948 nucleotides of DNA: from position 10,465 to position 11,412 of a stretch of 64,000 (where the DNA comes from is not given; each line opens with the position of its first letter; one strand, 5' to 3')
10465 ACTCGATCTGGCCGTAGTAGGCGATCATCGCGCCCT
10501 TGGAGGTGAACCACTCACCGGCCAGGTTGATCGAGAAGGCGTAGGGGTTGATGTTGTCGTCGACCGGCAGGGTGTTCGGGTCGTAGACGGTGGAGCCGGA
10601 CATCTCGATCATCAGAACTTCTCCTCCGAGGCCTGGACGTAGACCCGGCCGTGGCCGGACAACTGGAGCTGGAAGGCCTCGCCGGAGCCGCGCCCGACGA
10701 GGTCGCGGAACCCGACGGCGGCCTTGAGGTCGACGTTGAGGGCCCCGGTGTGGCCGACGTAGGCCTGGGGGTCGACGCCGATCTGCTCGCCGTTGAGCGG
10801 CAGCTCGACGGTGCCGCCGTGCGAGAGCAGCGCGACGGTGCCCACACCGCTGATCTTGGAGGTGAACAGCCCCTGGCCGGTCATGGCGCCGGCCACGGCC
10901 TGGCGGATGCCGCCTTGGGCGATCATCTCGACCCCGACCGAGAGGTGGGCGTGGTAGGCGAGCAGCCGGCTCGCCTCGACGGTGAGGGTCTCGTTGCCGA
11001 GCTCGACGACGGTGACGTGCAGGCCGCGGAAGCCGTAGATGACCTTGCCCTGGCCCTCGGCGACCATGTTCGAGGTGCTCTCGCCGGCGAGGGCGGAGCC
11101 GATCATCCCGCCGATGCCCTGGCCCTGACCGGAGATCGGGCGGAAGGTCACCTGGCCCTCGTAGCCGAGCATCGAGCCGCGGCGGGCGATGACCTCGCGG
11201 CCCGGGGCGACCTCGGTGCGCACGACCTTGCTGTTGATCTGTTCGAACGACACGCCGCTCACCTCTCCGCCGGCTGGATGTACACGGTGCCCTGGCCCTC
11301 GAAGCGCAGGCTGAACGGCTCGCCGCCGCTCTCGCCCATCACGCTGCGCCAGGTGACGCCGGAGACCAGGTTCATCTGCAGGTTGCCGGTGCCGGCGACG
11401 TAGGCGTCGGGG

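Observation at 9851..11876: Operon of three translationally coupled AIM24/DUF124 paralogues between menG and nuoA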

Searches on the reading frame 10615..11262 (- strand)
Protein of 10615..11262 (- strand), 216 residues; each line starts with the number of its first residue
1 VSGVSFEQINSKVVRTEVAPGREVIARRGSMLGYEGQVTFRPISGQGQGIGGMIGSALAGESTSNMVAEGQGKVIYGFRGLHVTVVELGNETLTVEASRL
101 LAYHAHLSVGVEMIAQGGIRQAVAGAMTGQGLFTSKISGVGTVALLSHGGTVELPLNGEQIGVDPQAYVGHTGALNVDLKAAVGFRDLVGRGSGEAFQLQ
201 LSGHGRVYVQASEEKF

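Call 4: search_protein_families(library=pfam, proteins=[window:10615-11262:-], max_evalue=0.1)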
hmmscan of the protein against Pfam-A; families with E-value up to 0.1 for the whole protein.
window:10615-11262:- (216 aa): 1 family
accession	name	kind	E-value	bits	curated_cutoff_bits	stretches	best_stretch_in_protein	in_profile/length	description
PF01987.23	AIM24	-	3.4e-36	125.3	25.7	1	10-211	7-204/205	Mitochondrial biogenesis AIM24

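Call 5: search_protein_families(library=ncbifam, proteins=[window:10615-11262:-], max_evalue=0.1)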
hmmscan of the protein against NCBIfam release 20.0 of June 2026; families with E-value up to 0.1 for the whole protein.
window:10615-11262:- (216 aa): 1 family
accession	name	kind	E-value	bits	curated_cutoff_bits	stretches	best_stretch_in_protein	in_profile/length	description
TIGR00266.1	TIGR00266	hypoth_equivalog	3e-08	33.5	96.6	1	13-211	13-204/222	TIGR00266 family protein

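Call 47: search_protein_families(library=padloc, proteins=[window:10615-11262:-], max_evalue=0.01)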
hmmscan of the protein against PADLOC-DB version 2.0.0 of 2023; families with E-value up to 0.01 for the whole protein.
window:10615-11262:- (216 aa): 0 families

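Call 57: find_homologous_proteins(query=window:10615-11253:-, max_evalue=0.001)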
Query window:10615-11253:- (213 aa): 2274 proteins with E <= 0.001 among 2725 candidates; the best 120 are listed.
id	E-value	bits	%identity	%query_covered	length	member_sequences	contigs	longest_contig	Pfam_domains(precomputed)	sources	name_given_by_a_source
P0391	4.0e-127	440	100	100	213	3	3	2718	PF01987.24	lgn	-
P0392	2.5e-95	336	72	100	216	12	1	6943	PF01987.24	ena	-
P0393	2.6e-95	336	71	100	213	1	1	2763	PF01987.24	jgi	jgi:uncharacterized protein (AIM24 family)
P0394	4.3e-95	335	74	100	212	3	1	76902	PF01987.24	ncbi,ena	-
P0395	7.6e-95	334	74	100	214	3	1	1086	PF01987.24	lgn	-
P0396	9.0e-95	334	75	100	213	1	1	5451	PF01987.24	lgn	-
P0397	3.9e-94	332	71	100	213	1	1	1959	PF01987.24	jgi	jgi:uncharacterized protein (AIM24 family)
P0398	4.4e-94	332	70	100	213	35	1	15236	PF01987.24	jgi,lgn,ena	jgi:uncharacterized protein (AIM24 family)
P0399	7.0e-94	331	74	100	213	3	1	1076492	PF01987.24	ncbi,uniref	ncbi:AIM24 family protein [Nocardioides marinquilinus]|uniref:AIM24 family protein n=1 Tax=Nocardioi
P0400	1.9e-93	330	72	100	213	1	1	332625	PF01987.24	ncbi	ncbi:AIM24 family protein [Jatrophihabitans fulvus]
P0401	1.9e-93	330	70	100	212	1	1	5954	PF01987.24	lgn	-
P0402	2.0e-93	330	74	100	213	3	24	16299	PF01987.24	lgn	-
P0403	2.9e-93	329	71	100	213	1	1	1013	PF01987.24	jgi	jgi:uncharacterized protein (AIM24 family)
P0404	3.1e-93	329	72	100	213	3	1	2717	PF01987.24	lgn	-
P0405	5.6e-93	328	74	100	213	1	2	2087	PF01987.24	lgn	-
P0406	6.3e-93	328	72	100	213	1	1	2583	PF01987.24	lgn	-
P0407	6.6e-93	328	72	100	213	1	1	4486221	PF01987.24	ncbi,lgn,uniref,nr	ncbi:AIM24 family protein [Cellulomonas fimi]|uniref:AIM24 family protein n=1 Tax=Cellulomonas fimi 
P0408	6.8e-93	328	72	100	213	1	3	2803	PF01987.24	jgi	-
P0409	7.4e-93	328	73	100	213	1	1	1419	PF01987.24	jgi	jgi:uncharacterized protein (AIM24 family)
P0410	9.7e-93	327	71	100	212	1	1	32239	PF01987.24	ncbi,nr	ncbi:MAG: hypothetical protein JWN84_2135 [Nocardioides sp.]|nr:hypothetical protein [Nocardioides s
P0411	1.2e-92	327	72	100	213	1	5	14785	PF01987.24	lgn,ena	-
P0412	1.2e-92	327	73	100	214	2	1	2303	PF01987.24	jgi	-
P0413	1.2e-92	327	71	100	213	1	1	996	PF01987.24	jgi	-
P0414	1.3e-92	327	70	100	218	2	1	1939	PF01987.24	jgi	jgi:uncharacterized protein (AIM24 family)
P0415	1.6e-92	327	71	100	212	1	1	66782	PF01987.24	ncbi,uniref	ncbi:AIM24 family protein [Nocardioides sp. GXZ039]|uniref:AIM24 family protein n=1 Tax=Nocardioides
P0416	2.4e-92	326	73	100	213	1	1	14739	PF01987.24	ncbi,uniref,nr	ncbi:AIM24 family protein [Cellulomonas septica]|uniref:AIM24 family protein n=1 Tax=Cellulomonas se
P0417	4.8e-92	325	71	100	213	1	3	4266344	PF01987.24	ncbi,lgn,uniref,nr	ncbi:AIM24 family protein [Cellulomonas fimi]|uniref:AIM24 family protein n=1 Tax=Cellulomonas fimi 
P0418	5.5e-92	325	69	100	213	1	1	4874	PF01987.24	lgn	-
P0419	7.6e-92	324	72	100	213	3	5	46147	PF01987.24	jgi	jgi:uncharacterized protein (AIM24 family)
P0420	9.6e-92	324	70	100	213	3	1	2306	PF01987.24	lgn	-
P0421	1.2e-91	324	71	100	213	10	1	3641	PF01987.24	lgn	-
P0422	1.4e-91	324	71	100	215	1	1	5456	PF01987.24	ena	-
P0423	1.6e-91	323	70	100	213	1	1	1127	PF01987.24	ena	-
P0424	1.6e-91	323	71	100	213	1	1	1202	PF01987.24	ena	-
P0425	1.7e-91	323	71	100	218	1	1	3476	PF01987.24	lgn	-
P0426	2.0e-91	323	73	100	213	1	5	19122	PF01987.24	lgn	-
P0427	4.5e-91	322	70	100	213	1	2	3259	PF01987.24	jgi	jgi:uncharacterized protein (AIM24 family)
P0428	6.2e-91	322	71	100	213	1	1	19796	PF01987.24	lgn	-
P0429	7.8e-91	321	71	100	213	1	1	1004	PF01987.24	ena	-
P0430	8.6e-91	321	73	100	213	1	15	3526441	PF01987.24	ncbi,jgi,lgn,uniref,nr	ncbi:AIM24 family protein [Cellulomonas gilvus]|uniref:AIM24 family protein n=1 Tax=Cellulomonas gil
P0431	1.1e-90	321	72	100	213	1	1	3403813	PF01987.24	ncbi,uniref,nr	ncbi:AIM24 family protein [Cellulomonas sp.]|uniref:AIM24 family protein n=1 Tax=Cellulomonas sp. Ta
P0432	1.2e-90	321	71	100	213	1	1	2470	PF01987.24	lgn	-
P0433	1.6e-90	320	71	100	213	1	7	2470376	PF01987.24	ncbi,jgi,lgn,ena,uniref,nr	ncbi:AIM24 family protein [Cellulomonas biazotea]|jgi:uncharacterized protein (AIM24 family)|uniref:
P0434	2.8e-90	319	72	100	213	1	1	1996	PF01987.24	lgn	-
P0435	3.7e-90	319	72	100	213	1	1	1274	PF01987.24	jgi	jgi:uncharacterized protein (AIM24 family)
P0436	4.7e-90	319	72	100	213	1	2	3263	PF01987.24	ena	-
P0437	4.7e-90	319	70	100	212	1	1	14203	PF01987.24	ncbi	-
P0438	8.5e-90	318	70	99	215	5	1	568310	PF01987.24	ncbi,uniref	ncbi:AIM24 family protein [Nocardioides sp. C4-1]|uniref:AIM24 family protein n=1 Tax=Nocardioides s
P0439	1.5e-89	317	71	100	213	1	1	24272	PF01987.24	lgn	-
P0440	1.9e-89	317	69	100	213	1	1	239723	PF01987.24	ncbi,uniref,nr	ncbi:AIM24 family protein [Nocardioides litoris]|uniref:AIM24 family protein n=1 Tax=Nocardioides li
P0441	2.3e-89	316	71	100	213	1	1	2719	PF01987.24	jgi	jgi:uncharacterized protein (AIM24 family)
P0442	2.5e-89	316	69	100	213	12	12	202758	PF01987.24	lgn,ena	-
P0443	3.0e-89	316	69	100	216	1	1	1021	PF01987.24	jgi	jgi:uncharacterized protein (AIM24 family)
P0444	4.7e-89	315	69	100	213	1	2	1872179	PF01987.24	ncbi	ncbi:AIM24 family protein [Nocardioides pacificus]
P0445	8.2e-89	315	69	100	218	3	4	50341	PF01987.24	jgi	jgi:uncharacterized protein (AIM24 family)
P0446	1.3e-88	314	68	100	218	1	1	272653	PF01987.24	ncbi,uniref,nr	ncbi:AIM24 family protein [Nocardioides speluncae]|uniref:AIM24 family protein n=1 Tax=Nocardioides 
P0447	2.6e-88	313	71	100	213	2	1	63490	PF01987.24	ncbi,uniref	ncbi:conserved hypothetical protein [metagenome]|uniref:AIM24 family protein n=1 Tax=metagenome TaxI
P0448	3.0e-88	313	70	100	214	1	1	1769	PF01987.24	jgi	jgi:uncharacterized protein (AIM24 family)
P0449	3.6e-88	312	68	100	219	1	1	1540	PF01987.24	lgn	-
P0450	3.7e-88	312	69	100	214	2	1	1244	PF01987.24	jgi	jgi:uncharacterized protein (AIM24 family)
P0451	4.0e-88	312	68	100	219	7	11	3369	PF01987.24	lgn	-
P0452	4.2e-88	312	70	100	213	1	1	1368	PF01987.24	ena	-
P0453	4.8e-88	312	69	100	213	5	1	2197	PF01987.24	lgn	-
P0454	7.3e-88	311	71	100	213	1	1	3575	PF01987.24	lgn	-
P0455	7.5e-88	311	68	100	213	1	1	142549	PF01987.24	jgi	jgi:uncharacterized protein (AIM24 family)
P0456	7.9e-88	311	68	100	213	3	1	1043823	PF01987.24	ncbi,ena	-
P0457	1.0e-87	311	67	100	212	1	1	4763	PF01987.24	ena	-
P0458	1.4e-87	311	69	100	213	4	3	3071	PF01987.24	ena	-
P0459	1.5e-87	311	70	100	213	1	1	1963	PF01987.24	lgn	-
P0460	1.9e-87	310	68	100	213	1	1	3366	PF01987.24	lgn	-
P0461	2.3e-87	310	71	100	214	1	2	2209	PF01987.24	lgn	-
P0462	3.5e-87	309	69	100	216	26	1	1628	PF01987.24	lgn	-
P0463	3.7e-87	309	67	100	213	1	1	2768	PF01987.24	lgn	-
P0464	5.4e-87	309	68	100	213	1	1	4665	PF01987.24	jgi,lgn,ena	-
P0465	5.9e-87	309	68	100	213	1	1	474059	PF01987.24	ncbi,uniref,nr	ncbi:AIM24 family protein [Nocardioides zeae]|uniref:AIM24 family protein n=1 Tax=Nocardioides imaza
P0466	1.1e-86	308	67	100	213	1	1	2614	PF01987.24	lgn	-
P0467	2.2e-86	307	68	100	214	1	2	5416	PF01987.24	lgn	-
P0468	2.9e-86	306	68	100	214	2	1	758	PF01987.24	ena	-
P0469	3.1e-86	306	70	100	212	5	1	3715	PF01987.24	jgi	jgi:uncharacterized protein (AIM24 family)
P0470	3.5e-86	306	68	100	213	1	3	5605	PF01987.24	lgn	-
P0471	3.7e-86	306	68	100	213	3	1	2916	PF01987.24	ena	-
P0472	3.7e-86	306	67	100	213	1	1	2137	PF01987.24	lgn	-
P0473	4.5e-86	306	68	100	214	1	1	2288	PF01987.24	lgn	-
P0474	5.5e-86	305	69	100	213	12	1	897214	PF01987.24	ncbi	ncbi:AIM24 family protein [Cellulomonas sp. NPDC055163]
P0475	5.7e-86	305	69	100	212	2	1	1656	PF01987.24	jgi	jgi:uncharacterized protein (AIM24 family)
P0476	5.9e-86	305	69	100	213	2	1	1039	PF01987.24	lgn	-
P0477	7.1e-86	305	68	100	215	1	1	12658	PF01987.24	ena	-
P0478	8.1e-86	305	66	100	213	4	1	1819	PF01987.24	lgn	-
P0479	8.4e-86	305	68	100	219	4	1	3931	PF01987.24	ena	-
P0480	1.0e-85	304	66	100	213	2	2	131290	PF01987.24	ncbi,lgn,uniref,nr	ncbi:AIM24 family protein [Nocardioides sp. ChNu-153]|uniref:AIM24 family protein n=1 Tax=unclassifi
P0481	1.3e-85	304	69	99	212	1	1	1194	PF01987.24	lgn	-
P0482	1.4e-85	304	68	100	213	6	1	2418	PF01987.24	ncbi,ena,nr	nr:AIM24 family protein [uncultured Friedmanniella sp.]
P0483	1.4e-85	304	69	99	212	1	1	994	PF01987.24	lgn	-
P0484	3.5e-85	303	67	100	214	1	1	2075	PF01987.24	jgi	jgi:uncharacterized protein (AIM24 family)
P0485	1.3e-84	301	66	100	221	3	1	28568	PF01987.24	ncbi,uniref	ncbi:AIM24 family protein [Nocardioides sp. DS6]|uniref:AIM24 family protein n=1 Tax=Nocardioides eb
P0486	2.1e-84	300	67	100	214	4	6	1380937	PF01987.24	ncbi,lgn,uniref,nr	ncbi:AIM24 family protein [Nocardioides alkalitolerans]|uniref:AIM24 family protein n=1 Tax=Nocardio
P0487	2.1e-84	300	70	100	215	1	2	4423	PF01987.24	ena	-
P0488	2.8e-84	300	67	100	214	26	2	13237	PF01987.24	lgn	-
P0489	2.9e-84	300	68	100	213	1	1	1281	PF01987.24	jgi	jgi:uncharacterized protein (AIM24 family)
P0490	3.3e-84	300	69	100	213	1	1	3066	PF01987.24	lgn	-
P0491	4.7e-84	299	68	100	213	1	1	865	PF01987.24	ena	-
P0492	5.6e-84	299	66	100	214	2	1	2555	PF01987.24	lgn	-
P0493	9.2e-84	298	68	99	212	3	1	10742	PF01987.24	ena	-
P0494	1.6e-83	297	66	100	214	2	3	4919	PF01987.24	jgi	jgi:uncharacterized protein (AIM24 family)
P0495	2.2e-83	297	66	100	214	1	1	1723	PF01987.24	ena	-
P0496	2.2e-83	297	65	100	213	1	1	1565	PF01987.24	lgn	-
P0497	2.8e-83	297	68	100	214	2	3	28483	PF01987.24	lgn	-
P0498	3.0e-83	296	67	100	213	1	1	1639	PF01987.24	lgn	-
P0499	3.5e-83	296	64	100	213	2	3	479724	PF01987.24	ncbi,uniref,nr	ncbi:AIM24 family protein [Nocardioides caeni]|uniref:AIM24 family protein n=1 Tax=Nocardioides caen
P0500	4.3e-83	296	65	100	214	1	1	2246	PF01987.24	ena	-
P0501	4.3e-83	296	67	100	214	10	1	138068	PF01987.24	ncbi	ncbi:AIM24 family protein [Geodermatophilus sp. SYSU D00710]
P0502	4.4e-83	296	66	100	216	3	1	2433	PF01987.24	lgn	-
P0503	4.5e-83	296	65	100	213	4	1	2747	PF01987.24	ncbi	-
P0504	4.6e-83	296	66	100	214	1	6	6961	PF01987.24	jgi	jgi:uncharacterized protein (AIM24 family)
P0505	6.3e-83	295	67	100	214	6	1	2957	PF01987.24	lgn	-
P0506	7.9e-83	295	65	100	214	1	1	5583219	PF01987.24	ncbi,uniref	ncbi:AIM24 family protein [Geodermatophilus sp. URMC 62]|uniref:AIM24 family protein n=1 Tax=Geoderm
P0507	8.9e-83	295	65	100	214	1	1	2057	PF01987.24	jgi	jgi:uncharacterized protein (AIM24 family)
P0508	9.6e-83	295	68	100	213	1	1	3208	PF01987.24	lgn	-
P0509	1.1e-82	295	67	100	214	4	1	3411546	PF01987.24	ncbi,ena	-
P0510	1.1e-82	295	66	100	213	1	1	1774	PF01987.24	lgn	-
